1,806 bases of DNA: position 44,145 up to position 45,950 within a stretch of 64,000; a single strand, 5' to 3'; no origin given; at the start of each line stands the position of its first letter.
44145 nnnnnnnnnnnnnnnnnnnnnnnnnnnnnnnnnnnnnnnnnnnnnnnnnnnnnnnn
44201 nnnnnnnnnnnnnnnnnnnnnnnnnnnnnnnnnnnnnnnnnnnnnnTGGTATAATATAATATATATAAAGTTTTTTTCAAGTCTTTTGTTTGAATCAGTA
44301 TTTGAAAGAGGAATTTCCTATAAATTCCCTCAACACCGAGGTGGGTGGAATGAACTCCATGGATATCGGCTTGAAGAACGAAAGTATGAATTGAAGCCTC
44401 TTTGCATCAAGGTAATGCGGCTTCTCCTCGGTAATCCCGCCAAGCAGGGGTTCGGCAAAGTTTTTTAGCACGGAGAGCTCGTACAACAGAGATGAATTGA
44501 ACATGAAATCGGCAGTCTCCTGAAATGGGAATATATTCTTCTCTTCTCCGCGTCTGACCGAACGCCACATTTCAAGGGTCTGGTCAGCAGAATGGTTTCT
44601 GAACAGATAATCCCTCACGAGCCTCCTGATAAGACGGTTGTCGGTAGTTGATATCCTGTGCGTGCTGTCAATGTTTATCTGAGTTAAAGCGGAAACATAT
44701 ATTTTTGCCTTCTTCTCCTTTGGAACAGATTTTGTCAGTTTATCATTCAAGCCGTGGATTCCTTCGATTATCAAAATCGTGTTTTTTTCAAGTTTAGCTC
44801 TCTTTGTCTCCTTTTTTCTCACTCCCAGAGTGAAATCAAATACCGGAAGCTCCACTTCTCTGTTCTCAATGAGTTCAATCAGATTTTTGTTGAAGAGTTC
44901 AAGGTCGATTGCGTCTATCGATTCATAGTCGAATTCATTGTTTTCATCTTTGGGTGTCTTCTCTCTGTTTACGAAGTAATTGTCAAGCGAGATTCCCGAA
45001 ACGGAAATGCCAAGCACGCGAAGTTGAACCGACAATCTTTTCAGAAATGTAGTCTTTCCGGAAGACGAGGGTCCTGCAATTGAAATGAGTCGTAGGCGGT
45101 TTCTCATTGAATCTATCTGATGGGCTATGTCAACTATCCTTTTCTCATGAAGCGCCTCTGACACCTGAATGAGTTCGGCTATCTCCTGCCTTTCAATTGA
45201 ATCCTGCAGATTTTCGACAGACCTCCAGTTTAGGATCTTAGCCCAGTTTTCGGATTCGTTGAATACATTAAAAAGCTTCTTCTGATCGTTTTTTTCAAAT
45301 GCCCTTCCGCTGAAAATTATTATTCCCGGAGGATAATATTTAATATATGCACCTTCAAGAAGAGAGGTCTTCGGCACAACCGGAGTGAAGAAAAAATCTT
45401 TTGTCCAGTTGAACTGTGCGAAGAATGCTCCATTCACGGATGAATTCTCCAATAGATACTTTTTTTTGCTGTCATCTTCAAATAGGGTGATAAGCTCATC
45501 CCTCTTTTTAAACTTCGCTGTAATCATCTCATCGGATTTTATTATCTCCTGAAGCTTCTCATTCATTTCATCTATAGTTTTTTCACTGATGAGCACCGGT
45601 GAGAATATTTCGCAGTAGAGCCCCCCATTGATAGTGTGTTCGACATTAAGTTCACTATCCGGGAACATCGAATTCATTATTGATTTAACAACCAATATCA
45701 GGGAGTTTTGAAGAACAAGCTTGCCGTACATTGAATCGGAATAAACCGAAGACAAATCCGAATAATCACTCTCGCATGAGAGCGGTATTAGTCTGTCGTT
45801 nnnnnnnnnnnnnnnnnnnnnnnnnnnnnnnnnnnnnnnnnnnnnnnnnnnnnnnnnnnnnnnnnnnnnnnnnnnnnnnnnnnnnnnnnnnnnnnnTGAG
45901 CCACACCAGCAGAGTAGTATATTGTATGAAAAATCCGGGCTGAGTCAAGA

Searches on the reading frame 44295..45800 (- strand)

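Call 77: search_protein_families(library=pfam, proteins=[window:44295-45800:-])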
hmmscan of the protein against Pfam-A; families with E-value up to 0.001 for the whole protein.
window:44295-45800:- (501 aa): 2 families
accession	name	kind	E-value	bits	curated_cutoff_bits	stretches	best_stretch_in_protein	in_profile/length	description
PF00485.24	PRK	-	1.8e-20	74.1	22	1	238-435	1-188/196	Phosphoribulokinase / Uridine kinase family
PF13238.12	AAA_18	-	0.00015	22.6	29.4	1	239-348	1-80/128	AAA domain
